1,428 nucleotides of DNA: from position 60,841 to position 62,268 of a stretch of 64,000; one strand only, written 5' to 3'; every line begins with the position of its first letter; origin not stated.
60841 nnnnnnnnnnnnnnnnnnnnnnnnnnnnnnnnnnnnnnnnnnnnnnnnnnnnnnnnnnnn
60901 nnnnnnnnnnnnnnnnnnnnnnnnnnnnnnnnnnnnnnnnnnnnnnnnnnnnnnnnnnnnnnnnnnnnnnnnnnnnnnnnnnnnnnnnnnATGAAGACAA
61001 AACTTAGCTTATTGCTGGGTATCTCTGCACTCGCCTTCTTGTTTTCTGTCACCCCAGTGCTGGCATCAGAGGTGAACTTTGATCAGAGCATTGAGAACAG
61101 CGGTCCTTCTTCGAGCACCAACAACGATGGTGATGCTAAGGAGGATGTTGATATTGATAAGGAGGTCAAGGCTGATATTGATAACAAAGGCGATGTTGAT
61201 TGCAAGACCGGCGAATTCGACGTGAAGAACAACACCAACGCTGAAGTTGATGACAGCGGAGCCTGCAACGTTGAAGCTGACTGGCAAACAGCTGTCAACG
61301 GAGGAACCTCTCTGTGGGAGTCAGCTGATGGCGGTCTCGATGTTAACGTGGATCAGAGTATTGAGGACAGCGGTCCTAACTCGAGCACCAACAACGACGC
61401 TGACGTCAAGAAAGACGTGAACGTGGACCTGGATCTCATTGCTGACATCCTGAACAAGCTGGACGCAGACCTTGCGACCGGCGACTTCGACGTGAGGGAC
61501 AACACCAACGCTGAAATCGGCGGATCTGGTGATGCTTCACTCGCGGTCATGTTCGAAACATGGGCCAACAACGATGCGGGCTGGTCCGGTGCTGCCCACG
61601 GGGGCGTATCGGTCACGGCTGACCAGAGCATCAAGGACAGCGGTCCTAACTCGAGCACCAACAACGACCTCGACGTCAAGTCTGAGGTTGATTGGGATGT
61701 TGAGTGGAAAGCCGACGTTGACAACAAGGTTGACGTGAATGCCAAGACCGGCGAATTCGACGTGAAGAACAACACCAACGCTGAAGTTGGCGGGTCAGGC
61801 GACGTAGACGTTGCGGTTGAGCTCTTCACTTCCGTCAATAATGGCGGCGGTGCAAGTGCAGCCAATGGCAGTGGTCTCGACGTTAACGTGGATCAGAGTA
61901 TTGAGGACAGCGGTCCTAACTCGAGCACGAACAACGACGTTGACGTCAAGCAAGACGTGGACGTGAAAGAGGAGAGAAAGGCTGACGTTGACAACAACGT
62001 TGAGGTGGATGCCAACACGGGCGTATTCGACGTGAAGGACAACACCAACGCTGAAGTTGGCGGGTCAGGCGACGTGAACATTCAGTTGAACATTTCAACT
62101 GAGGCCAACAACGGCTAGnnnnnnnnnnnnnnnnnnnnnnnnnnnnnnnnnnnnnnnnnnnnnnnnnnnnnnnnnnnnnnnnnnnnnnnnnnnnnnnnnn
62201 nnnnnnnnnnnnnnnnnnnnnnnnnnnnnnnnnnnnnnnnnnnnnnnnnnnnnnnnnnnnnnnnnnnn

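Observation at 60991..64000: Two adjacent highly repetitive secreted proteins sharing an (S/T)GP(N/D)S(S/T)TN motif; the second has a collagen-like GPT tract and extends beyond the window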

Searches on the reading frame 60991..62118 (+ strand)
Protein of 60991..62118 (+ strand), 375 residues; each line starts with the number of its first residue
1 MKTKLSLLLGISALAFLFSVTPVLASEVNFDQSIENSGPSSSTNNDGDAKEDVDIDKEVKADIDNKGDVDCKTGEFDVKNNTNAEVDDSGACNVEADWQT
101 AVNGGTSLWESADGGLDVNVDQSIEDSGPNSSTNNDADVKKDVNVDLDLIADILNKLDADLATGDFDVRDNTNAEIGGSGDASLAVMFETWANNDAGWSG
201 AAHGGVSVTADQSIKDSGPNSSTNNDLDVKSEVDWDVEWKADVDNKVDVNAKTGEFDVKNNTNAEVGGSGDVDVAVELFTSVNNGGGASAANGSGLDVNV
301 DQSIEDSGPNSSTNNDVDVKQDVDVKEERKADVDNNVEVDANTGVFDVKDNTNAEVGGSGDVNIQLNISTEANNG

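Call 5: search_protein_families(library=pfam, proteins=[window:60991-62118:+], max_evalue=1)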
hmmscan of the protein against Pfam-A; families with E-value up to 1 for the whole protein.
window:60991-62118:+ (375 aa): 1 family
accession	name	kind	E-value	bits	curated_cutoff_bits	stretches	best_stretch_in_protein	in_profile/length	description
PF18957.6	RibLong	-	0.00043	21.5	27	1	235-276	38-76/93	Long Rib domain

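Call 6: search_protein_families(library=ncbifam, proteins=[window:60991-62118:+], max_evalue=1)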
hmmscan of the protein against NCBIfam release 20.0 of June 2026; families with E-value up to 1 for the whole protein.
window:60991-62118:+ (375 aa): 1 family
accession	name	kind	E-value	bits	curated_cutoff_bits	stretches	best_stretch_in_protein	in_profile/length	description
NF033845.1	MSCRAMM_ClfB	exception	0.34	8.8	999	1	213-342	626-753/871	MSCRAMM family adhesin clumping factor ClfB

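Call 7: find_encoding_contigs(protein=window:60991-62118:+, flank=10000, max_places=6)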
Protein window:60991-62118:+ (375 aa): no gene with exactly this product is on record in the collection.

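Call 19: find_homologous_proteins(query=window:60991-62118:+)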
Query window:60991-62118:+ (375 aa): 12 proteins with E <= 0.001 among 7416 candidates.
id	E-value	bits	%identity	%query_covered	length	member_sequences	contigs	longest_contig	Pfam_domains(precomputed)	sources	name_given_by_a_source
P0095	2.5e-227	772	100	100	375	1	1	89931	-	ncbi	-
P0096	6.5e-71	258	48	99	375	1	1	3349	-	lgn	-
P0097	5.1e-57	212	45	99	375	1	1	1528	-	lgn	-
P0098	7.2e-53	198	39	99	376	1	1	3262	-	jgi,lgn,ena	-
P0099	6.7e-50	188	40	99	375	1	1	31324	-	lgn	-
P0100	2.4e-47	180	39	99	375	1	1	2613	-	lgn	-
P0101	2.8e-45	173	41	97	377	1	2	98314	-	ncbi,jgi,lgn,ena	-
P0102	1.1e-40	158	36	99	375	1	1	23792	-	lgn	-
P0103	3.5e-14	71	33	94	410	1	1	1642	-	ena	-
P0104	4.6e-12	64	34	51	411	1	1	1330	-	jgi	jgi:hypothetical protein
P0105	1.8e-6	46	32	37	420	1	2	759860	-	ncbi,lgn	-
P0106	4.6e-5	41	28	91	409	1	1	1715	-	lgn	-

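Call 20: find_encoding_contigs(protein=P0095, flank=10000, max_places=3)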
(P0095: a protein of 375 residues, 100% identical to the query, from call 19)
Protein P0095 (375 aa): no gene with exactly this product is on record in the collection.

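Call 22: list_cluster_members(proteins=[P0095])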
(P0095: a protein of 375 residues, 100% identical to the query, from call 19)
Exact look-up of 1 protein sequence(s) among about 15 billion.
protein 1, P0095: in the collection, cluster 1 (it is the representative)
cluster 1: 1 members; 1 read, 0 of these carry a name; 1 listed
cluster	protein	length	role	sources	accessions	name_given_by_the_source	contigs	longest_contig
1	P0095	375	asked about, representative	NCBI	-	-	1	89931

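Call 33: predict_structure(alignment_id=A1)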
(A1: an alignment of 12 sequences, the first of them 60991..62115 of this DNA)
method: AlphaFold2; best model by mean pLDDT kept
length: 375 residues; sequences in the alignment: 12
mean_pLDDT: 80.6   pTM: 0.68
mean pLDDT of the five models: 80.6, 75.7, 71.3, 67.4, 51.3
residues with pLDDT >= 90: 91; 70-90: 229; 50-70: 26; < 50: 29
segments of 3 or more residues with pLDDT < 50: 1-23, 289-291
pLDDT, mean of each block of 10 residues (from residue 1): 37 38 61 77 79 79 91 86 84 90 70 69 81 83 83 95 87 85 94 75 72 82 86 85 95 87 85 96 69 73 81 85 84 94 85 82 95 82
secondary structure, 60 per line:
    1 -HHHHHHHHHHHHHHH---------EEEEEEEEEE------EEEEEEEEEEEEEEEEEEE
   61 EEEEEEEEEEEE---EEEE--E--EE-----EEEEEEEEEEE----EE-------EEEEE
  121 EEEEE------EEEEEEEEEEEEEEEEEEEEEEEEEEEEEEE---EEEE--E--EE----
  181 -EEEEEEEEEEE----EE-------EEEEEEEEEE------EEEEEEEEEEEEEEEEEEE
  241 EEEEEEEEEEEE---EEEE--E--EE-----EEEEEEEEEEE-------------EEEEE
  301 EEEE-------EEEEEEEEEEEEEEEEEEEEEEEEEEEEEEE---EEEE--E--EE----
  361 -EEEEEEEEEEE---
elements in order: H2-16 E26-35 E42-72 E76-79 E92-102 E116-125 E132-162 E166-169 E182-192 E206-215 E222-252 E256-259 E272-282 E296-304 E312-342 E346-349 E362-372

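Call 51: search_solved_structures(query=A1, max_evalue=1)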
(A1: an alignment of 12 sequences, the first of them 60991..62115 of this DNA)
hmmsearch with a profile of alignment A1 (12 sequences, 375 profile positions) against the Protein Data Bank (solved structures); distinct sequences matched with E-value up to 1: 0.

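Call 69: search_protein_representatives(alignment_id=A1)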
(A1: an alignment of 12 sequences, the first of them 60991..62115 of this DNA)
Query: 12 sequences, 375 profile positions. Proteins with E-value up to 0.001 (for the whole library): 3197; up to 1e-10: 1994; up to 1e-30: 615. The best 150 are listed.
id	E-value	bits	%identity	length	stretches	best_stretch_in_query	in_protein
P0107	6.7e-207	703.1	-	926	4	25-372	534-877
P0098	6.6e-147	505.7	-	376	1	1-375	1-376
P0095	1.1e-132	458.9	-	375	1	1-374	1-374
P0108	1.0e-116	406.3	-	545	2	37-375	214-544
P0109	9.4e-113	393.3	-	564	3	119-375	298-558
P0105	1.3e-111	389.6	-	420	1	1-375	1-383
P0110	1.5e-106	372.9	-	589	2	28-372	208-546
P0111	4.1e-102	358.3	-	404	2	1-357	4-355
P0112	2.8e-101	355.5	-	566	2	4-375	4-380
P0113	6.3e-100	351.1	-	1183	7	123-356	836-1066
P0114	1.9e-98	346.3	-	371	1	1-374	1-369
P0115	1.8e-96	339.7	-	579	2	1-374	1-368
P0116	4.4e-95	335.2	-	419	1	1-375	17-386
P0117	2.2e-93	329.6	-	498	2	117-374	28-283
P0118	6.7e-93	328.0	-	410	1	2-375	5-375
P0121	1.3e-91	323.8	-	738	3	4-374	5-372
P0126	6.4e-85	301.7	-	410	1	1-375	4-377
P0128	2.1e-83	296.7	-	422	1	1-375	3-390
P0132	2.5e-81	289.9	-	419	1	1-375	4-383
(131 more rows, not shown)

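Call 70: list_cluster_members(proteins=[P0107, P0105, P0111, P0116, P0118, P0126, P0128, P0113, P0121, P0132])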
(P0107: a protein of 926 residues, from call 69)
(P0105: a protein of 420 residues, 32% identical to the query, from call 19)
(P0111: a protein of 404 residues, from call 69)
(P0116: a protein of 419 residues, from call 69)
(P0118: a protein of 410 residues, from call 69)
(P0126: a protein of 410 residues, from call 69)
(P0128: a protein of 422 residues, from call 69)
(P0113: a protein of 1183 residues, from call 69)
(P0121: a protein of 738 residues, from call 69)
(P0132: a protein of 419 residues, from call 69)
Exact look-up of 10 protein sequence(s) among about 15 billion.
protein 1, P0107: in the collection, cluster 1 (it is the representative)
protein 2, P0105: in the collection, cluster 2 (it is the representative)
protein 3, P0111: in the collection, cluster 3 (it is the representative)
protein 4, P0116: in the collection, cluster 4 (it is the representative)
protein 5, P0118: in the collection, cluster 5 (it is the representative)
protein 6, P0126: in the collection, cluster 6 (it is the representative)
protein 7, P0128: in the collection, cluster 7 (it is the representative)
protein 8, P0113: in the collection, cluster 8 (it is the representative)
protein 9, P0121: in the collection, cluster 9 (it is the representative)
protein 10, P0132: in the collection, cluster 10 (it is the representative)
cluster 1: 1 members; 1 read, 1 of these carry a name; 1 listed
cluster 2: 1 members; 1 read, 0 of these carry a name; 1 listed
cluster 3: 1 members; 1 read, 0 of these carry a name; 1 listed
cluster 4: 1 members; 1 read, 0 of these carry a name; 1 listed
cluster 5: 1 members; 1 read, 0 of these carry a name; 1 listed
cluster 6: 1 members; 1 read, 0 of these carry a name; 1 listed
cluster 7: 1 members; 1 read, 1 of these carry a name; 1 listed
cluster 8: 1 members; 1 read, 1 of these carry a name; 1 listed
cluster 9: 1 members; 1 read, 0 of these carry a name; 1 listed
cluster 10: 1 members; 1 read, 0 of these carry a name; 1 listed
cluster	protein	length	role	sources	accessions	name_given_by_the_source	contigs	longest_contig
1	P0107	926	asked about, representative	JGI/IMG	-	hypothetical protein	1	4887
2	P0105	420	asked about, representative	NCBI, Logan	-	-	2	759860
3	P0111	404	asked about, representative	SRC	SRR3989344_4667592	-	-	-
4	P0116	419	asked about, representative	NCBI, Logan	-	-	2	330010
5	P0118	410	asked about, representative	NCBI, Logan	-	-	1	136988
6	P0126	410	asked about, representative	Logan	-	-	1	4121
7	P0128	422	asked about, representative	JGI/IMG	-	hypothetical protein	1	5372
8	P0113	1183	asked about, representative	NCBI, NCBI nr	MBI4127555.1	MAG: hypothetical protein HY459_00640 [Parcubacteria group bacterium] | hypothetical protein [Parcubacteria group bacterium]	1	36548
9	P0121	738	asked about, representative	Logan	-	-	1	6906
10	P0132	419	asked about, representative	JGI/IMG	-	-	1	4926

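Call 71: find_related_loci(query=A1, collection=genome_contigs, flank=8000)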
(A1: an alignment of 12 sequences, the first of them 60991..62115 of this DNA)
Query A1 (375 aa) in genome_contigs; peptide patterns used: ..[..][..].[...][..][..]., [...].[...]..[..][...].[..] (x = any residue, [..] = any of these).
253 stretches matched a pattern; 26 encode a relative of the query (tblastn E <= 1e-3); 26 distinct loci.
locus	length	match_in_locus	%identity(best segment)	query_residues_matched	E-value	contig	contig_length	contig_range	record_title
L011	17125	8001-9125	44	1-375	1e-56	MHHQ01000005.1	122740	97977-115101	MAG: Candidatus Andersenbacteria bacterium RIFCSPHIGHO2_02_FULL_46_16 rifcsphigho2_02_scaffold_154, whole genome shotgun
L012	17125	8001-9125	40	1-375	3e-48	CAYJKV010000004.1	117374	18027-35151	MAG TPA_asm: uncultured Candidatus Saccharibacteria bacterium isolate ERP124720_co1_130 genome assembly, contig: NODE_21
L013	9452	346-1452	37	1-375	4e-47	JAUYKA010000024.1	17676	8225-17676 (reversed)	MAG: bacterium isolate C24_metabat.bin.173 C24_k141_84654, whole genome shotgun sequence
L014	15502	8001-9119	47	1-375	1e-37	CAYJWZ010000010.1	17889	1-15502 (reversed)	MAG TPA_asm: uncultured Candidatus Saccharibacteria bacterium isolate ERP125453_co1_523 genome assembly, contig: NODE_31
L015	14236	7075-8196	42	2-374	9e-27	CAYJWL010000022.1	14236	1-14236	MAG TPA_asm: uncultured Candidatus Saccharibacteria bacterium isolate ERP125453_co1_506 genome assembly, contig: NODE_45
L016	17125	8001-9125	41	1-374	5e-24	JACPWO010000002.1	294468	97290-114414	MAG: Candidatus Andersenbacteria bacterium isolate NC_groundwater_813_Pr1_B-0.1um_46_36 Montesol18_Bp1_scaffold_333114,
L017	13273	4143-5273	45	1-374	6e-22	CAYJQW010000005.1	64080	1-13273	MAG TPA_asm: uncultured Candidatus Saccharibacteria bacterium isolate ERP125453_co1_258 genome assembly, contig: NODE_27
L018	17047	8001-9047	32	1-373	4e-14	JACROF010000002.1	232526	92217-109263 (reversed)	MAG: Candidatus Levyibacteriota bacterium isolate NC_groundwater_1954_Pr3_S-0.2um_39_3 scaffold_117446, whole genome sho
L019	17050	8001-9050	30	1-373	2e-13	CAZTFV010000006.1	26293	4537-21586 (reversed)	MAG TPA_asm: uncultured Gammaproteobacteria bacterium isolate SRP269290_co1_791 genome assembly, contig: NODE_2107_lengt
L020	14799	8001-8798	32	4-274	3e-12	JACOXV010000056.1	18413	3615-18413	MAG: Candidatus Levyibacteriota bacterium isolate NC_groundwater_162_Ag_S-0.1um_38_10 S4_GD2017_2_S1_scaffold_2931, whol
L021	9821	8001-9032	31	4-375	1e-11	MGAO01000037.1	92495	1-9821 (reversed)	MAG: Candidatus Roizmanbacteria bacterium RIFCSPLOWO2_01_FULL_40_14 rifcsplowo2_01_scaffold_425, whole genome shotgun se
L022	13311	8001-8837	37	1-356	9e-12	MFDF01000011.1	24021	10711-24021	MAG: Candidatus Daviesbacteria bacterium RIFCSPHIGHO2_12_FULL_37_16 rifcsphigho2_12_scaffold_2705, whole genome shotgun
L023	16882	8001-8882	33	55-373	2e-11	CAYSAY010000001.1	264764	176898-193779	MAG TPA_asm: uncultured Gammaproteobacteria bacterium isolate ERP113451_co1_283 genome assembly, contig: NODE_7_length_2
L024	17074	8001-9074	29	4-373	3e-11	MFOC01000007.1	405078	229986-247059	MAG: Candidatus Levybacteria bacterium RIFCSPHIGHO2_02_FULL_40_18 rifcsphigho2_02_scaffold_49, whole genome shotgun sequ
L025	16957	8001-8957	35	67-356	5e-10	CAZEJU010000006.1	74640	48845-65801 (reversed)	MAG TPA_asm: uncultured Gammaproteobacteria bacterium isolate binchicken_co105_439 genome assembly, contig: NODE_373_len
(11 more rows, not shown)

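Call 81: fold_search(model_id=the predicted structure, library=pdb)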
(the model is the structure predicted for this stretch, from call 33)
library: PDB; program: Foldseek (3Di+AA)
matches with E <= 10: 140; with E <= 0.001: 0
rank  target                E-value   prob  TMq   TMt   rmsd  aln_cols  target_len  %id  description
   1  9u4u_A                5.4e-02  0.04  0.05  0.12  40.7       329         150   10  Structure of the functional amyloid FapC from Pseudomonas sp.UK4 (released 2025-08-06)
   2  3riq                  7.6e-02  0.01  0.05  0.04  40.9       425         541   10  Siphovirus 9NA tailspike receptor binding domain (released 2012-02-29)
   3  5zru_A                1.1e-01  0.01  0.04  0.03  43.5       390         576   10  Crystal structure of Agl-KA catalytic domain (released 2019-10-23)
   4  4kh3                  1.3e-01  0.01  0.04  0.03  49.2       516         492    9  Structure of a bacterial self-associating protein (released 2014-01-15)
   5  5uyt_B                1.7e-01  0.01  0.05  0.04  42.5       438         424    9  Crystal structure of ice binding protein from an Antarctic bacterium Flavobacteriaceae (released 2017-10-25)
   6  5awf_E                2.2e-01  0.01  0.06  0.06  42.6       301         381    6  Crystal structure of SufB-SufC-SufD complex from Escherichia coli (released 2015-11-11)
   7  5awf_A                3.2e-01  0.01  0.07  0.07  41.5       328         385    8  Crystal structure of SufB-SufC-SufD complex from Escherichia coli (released 2015-11-11)
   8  9ozl_B                3.7e-01  0.01  0.04  0.04  42.1       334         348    7  Crystal structure of the polysaccharide lyase RbmB from Vibrio cholerae (released 2026-03-11)
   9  4q1q_A                3.8e-01  0.01  0.04  0.05  42.5       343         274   11  Crystal structure of TibC-catalyzed hyper-glycosylated TibA55-350 fragment (released 2014-09-17)
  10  6nw9_C                4.4e-01  0.01  0.05  0.03  43.8       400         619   10  CRYSTAL STRUCTURE OF A TAILSPIKE PROTEIN 3 (TSP3, ORF212) FROM ESCHERICHIA COLI O157:H7 BACTERIOPHAGE CBA120 (released 2019-06-05)
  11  5w6f_A                4.9e-01  0.01  0.05  0.04  43.7       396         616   11  Crystal structure of Bacteriophage CBA120 tailspike protein 3 (TSP3, orf212) (released 2018-10-24)
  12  7xzd_B                5.2e-01  0.00  0.04  0.04  43.7       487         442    8  Mutant (F179A) of the N-terminal domain of fucoidan lyase FdlA (released 2022-09-28)
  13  3zsc_A                5.4e-01  0.01  0.05  0.06  39.9       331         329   12  Catalytic function and substrate recognition of the pectate lyase from Thermotoga maritima (released 2012-07-11)
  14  8c50_A                6.0e-01  0.01  0.06  0.06  45.4       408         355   11  Pontibacter korlensis curli subunit CsgA (released 2023-06-28)
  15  2w7z_A                6.0e-01  0.00  0.04  0.07  43.9       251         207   12  Structure of the pentapeptide repeat protein EfsQnr, a DNA gyrase inhibitor. Free amines modified by cyclic pentylatio (released 2009-05-05)
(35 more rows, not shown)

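Call 82: search_protein_families(library=padloc, proteins=[window:60991-62118:+], max_evalue=0.01)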
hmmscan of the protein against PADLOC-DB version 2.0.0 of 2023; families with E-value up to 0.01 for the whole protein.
window:60991-62118:+ (375 aa): 0 families

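Call 83: search_protein_families(library=phrogs, proteins=[window:60991-62118:+], max_evalue=0.01)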
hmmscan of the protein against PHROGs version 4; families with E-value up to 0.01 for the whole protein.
window:60991-62118:+ (375 aa): 0 families
